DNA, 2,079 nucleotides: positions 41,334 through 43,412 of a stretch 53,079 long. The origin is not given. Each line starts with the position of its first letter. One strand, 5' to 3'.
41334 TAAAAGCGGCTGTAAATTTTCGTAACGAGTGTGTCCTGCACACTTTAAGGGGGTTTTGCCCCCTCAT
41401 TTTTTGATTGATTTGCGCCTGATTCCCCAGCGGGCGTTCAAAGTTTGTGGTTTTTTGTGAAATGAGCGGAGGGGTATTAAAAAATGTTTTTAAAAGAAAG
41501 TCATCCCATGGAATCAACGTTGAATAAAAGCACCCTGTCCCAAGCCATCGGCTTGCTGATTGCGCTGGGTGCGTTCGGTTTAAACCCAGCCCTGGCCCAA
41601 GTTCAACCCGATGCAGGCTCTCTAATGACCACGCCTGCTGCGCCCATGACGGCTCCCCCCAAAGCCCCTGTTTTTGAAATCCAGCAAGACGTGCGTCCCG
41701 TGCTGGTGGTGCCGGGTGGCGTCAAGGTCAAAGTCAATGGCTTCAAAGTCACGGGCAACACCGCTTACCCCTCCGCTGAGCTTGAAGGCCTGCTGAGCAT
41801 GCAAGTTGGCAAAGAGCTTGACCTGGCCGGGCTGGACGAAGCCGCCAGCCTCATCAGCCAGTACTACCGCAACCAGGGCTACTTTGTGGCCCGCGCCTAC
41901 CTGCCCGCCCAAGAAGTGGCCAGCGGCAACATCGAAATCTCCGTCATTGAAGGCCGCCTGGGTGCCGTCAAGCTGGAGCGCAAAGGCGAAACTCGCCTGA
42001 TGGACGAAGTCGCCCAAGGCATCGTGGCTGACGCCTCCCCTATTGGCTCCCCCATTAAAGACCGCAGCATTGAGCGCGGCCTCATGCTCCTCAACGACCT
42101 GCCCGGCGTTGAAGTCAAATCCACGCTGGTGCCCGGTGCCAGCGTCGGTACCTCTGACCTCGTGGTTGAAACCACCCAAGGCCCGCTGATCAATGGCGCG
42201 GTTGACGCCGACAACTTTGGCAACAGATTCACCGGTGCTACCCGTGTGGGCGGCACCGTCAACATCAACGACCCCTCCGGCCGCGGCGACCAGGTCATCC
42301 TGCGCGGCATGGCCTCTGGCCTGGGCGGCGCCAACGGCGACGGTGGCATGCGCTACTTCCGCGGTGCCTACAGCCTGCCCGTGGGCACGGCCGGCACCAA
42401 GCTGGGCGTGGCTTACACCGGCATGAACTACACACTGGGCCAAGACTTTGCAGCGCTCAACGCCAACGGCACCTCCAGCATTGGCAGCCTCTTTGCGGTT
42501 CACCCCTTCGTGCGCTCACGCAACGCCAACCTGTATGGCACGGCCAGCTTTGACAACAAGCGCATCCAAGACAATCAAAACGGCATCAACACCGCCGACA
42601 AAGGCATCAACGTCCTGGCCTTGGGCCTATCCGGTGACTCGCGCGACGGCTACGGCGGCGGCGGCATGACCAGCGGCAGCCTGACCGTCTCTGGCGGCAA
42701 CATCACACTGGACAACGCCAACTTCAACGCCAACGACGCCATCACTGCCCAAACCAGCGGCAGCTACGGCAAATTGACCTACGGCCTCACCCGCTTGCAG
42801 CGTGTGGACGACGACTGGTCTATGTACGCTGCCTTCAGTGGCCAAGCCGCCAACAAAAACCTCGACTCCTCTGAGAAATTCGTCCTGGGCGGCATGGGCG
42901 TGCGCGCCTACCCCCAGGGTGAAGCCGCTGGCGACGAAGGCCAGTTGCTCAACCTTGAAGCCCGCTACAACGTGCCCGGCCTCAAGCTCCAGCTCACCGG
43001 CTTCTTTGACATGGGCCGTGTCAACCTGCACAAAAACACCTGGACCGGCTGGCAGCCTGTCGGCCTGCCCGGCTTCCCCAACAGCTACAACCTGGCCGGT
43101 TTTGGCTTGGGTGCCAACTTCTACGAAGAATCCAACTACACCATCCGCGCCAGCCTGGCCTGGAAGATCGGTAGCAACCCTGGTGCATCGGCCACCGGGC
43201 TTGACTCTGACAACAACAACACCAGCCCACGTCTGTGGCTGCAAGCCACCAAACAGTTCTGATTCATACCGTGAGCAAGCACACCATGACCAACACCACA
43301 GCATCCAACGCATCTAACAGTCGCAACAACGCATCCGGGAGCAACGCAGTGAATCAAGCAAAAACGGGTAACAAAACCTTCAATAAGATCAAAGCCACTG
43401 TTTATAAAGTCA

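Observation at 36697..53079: Locus-level view: a two-partner secretion system embedded with SecB-like, SPOR-like, FecR-like, RCC1 and SapC genes. This is a candidate undescribed accessory set.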

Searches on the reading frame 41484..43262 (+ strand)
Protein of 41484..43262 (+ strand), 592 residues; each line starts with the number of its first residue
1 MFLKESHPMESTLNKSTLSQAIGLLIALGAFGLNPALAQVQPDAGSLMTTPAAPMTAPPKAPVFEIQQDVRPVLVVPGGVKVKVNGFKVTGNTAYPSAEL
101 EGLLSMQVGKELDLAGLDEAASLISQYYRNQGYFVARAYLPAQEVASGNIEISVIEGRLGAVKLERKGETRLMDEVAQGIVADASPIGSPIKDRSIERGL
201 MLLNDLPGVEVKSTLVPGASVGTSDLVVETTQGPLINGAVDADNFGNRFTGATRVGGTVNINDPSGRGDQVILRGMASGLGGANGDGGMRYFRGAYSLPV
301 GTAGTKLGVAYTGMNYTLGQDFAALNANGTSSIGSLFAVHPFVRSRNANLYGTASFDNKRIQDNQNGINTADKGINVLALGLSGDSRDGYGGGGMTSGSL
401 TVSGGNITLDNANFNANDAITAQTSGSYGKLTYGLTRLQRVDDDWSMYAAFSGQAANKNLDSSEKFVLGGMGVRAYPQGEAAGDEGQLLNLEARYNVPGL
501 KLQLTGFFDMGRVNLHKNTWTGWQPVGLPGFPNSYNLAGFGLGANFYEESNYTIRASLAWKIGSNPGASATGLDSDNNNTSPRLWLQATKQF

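Call 6: search_protein_families(library=pfam, proteins=[window:41484-43262:+], max_evalue=0.1)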
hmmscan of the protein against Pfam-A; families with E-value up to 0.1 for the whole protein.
window:41484-43262:+ (592 aa): 3 families
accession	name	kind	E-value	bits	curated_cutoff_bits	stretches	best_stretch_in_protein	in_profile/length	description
PF03865.19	ShlB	-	6.4e-20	72.3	22.7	1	222-544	1-309/311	Haemolysin secretion/activation protein ShlB/FhaC/HecB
PF08479.16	POTRA_2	-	2e-18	66.4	24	1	83-157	2-76/76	POTRA domain, ShlB-type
PF07244.20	POTRA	-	2.3e-08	35.1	21.3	1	82-156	1-78/79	Surface antigen variable number repeat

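Call 7: search_protein_families(library=ncbifam, proteins=[window:41484-43262:+], max_evalue=0.1)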
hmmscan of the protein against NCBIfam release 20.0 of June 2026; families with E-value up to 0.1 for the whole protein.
window:41484-43262:+ (592 aa): 2 families
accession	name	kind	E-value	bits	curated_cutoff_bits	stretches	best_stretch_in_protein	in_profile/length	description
TIGR03303.1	OM_YaeT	equivalog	0.003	16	297.15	1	84-154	71-144/741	outer membrane protein assembly factor BamA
NF041406.1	XopAK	subfamily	0.017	14.6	150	1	419-505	66-151/173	XopAK family type III secretion system effector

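Call 20: find_homologous_proteins(query=window:41484-43262:+)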
Query window:41484-43262:+ (592 aa): 2233 proteins with E <= 0.001 among 8000 candidates; the best 120 are listed.
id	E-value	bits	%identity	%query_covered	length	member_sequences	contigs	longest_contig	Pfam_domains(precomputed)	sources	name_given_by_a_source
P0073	0.0e+0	1287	100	99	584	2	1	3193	PF08479.17,PF07244.21,PF03865.20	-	-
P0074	0.0e+0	1203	91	100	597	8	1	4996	PF08479.17,PF07244.21,PF03865.20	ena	-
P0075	0.0e+0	1198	91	100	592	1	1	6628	PF08479.17,PF07244.21,PF03865.20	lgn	-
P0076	0.0e+0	1119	85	100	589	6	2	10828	PF08479.17,PF07244.21,PF03865.20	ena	-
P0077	0.0e+0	1072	82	100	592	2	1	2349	PF08479.17,PF07244.21,PF03865.20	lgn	-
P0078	0.0e+0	1060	82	99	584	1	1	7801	PF08479.17,PF07244.21,PF03865.20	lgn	-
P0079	1.5e-261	887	69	99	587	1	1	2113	PF08479.17,PF07244.21,PF03865.20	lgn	-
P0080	1.4e-247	841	67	99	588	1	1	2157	PF08479.17,PF07244.21,PF03865.20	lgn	-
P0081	3.2e-239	814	63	100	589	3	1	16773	PF08479.17,PF07244.21,PF03865.20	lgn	-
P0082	9.1e-239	812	63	99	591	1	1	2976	PF08479.17,PF07244.21,PF03865.20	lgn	-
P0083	2.1e-234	798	63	97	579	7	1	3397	PF08479.17,PF07244.21,PF03865.20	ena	-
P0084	7.9e-233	793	62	99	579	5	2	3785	PF08479.17,PF03865.20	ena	-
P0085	1.2e-232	792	63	100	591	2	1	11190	PF08479.17,PF03865.20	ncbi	-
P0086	1.7e-232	792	62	99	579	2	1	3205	PF08479.17,PF03865.20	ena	-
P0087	1.0e-231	789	60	99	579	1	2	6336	PF08479.17,PF03865.20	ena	-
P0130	9.7e-189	647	53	97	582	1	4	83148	PF08479.17,PF03865.20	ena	-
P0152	1.8e-154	534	47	96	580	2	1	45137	PF08479.17,PF03865.20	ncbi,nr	ncbi:MAG: ShlB/FhaC/HecB family hemolysin secretion/activation protein [Gallionella sp.]|nr:ShlB/Fha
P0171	2.1e-147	511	47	98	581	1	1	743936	PF08479.17,PF07244.21,PF03865.20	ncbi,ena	-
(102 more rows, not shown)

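Call 21: find_encoding_contigs(protein=P0130, flank=10000, max_places=1)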
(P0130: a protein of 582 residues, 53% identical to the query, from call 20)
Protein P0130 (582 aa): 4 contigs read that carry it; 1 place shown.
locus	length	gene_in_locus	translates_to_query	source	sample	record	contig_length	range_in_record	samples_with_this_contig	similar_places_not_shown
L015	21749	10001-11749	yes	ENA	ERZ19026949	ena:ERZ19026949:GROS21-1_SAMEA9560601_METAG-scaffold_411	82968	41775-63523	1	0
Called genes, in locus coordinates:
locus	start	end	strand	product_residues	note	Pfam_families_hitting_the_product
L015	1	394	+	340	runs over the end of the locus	PF01073:3Beta_HSD, PF01370:Epimerase, PF02719:Polysacc_synt_2, PF04321:RmlD_sub_bind, PF07993:NAD_binding_4 (faint), PF13460:NAD_binding_10 (weak), PF16363:GDP_Man_Dehyd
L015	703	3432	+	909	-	PF00801:PKD, PF22352:K319L-like_PKD (faint), PF18911:PKD_4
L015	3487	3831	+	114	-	-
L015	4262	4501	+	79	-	-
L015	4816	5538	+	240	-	PF27149:YdjY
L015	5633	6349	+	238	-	PF07277:SapC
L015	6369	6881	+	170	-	-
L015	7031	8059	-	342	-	-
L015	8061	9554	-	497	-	PF25390:WD40_RLD, PF00415:RCC1, PF13540:RCC1_2, PF00415:RCC1, PF13540:RCC1_2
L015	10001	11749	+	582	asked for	PF08479:POTRA_2, PF03865:ShlB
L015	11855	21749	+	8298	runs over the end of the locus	-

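Call 22: find_encoding_contigs(protein=P0152, flank=10000, max_places=1)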
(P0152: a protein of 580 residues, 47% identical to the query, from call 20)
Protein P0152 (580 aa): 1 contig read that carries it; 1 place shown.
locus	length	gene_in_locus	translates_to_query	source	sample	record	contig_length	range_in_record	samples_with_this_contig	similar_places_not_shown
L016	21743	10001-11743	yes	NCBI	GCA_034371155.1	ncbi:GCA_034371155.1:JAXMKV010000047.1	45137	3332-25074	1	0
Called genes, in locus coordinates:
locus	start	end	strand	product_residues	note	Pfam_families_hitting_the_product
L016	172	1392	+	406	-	PF13489:Methyltransf_23, PF08242:Methyltransf_12 (weak), PF08484:Methyltransf_14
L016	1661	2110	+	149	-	PF01797:Y1_Tnp (weak)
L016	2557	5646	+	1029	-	PF00669:Flagellin_N, PF00700:Flagellin_C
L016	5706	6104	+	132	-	PF03646:FlaG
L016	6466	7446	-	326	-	PF00056:Ldh_1_N, PF02866:Ldh_1_C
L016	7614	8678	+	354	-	PF00990:GGDEF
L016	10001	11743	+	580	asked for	PF08479:POTRA_2, PF03865:ShlB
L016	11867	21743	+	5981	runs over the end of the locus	-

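Call 23: find_encoding_contigs(protein=P0171, flank=10000, max_places=1)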
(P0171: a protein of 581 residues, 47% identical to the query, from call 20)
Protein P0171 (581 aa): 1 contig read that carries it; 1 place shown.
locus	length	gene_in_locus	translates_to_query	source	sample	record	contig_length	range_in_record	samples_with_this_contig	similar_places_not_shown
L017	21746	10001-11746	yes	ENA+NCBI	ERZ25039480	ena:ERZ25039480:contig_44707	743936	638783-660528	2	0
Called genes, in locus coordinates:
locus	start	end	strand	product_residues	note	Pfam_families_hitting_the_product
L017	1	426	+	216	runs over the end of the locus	PF00478:IMPDH, PF01070:FMN_dh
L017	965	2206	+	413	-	PF00117:GATase, PF07722:Peptidase_C26, PF02540:NAD_synthase, PF00764:Arginosuc_synth (weak), PF03054:tRNA_Me_trans (weak)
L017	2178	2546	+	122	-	PF00958:GMP_synt_C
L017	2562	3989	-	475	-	PF00171:Aldedh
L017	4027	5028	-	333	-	PF08240:ADH_N, PF00107:ADH_zinc_N, PF13602:ADH_zinc_N_2 (weak)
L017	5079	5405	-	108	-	PF13591:MerR_2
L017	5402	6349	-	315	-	PF00226:DnaJ, PF01556:DnaJ_C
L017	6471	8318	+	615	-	PF00005:ABC_tran, PF02463:SMC_N (faint), PF03193:RsgA_GTPase (faint), PF13555:AAA_29 (faint), PF12848:ABC_tran_Xtn, PF00005:ABC_tran, PF13304:AAA_21 (weak), PF16326:ABC_tran_CTD, +1 more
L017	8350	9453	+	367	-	PF01734:Patatin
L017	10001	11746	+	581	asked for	PF07244:POTRA (faint), PF08479:POTRA_2, PF03865:ShlB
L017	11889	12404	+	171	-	PF05860:TPS (faint)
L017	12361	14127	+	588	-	PF05860:TPS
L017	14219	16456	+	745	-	-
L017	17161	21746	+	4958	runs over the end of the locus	-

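Call 38: search_protein_families(library=pfam, proteins=[L015:6369-6881:+, L015:4816-5538:+], max_evalue=1)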
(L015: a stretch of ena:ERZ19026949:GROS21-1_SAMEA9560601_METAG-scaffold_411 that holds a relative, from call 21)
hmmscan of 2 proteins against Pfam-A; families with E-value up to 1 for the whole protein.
L015:6369-6881:+ (170 aa): 1 family
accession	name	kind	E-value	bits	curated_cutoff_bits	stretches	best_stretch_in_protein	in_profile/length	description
PF08279.18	HTH_11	-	0.094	13.1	25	1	104-129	5-30/55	HTH domain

L015:4816-5538:+ (240 aa): 1 family
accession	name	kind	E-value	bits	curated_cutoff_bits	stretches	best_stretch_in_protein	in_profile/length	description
PF18286.6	T3SS_ExsE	-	0.21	12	27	0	44-56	24-36/46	Type III secretion system ExsE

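Call 92: search_protein_families(library=pfam, proteins=[L015:11855-12200:+], max_evalue=10)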
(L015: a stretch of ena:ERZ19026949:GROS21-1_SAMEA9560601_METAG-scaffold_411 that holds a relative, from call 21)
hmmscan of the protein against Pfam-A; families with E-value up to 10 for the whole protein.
L015:11855-12200:+ (115 aa): 1 family
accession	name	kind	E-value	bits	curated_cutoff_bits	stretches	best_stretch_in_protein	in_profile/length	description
PF05860.19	TPS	-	1.2e-05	25.8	33.5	1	60-111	4-59/252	TPS secretion domain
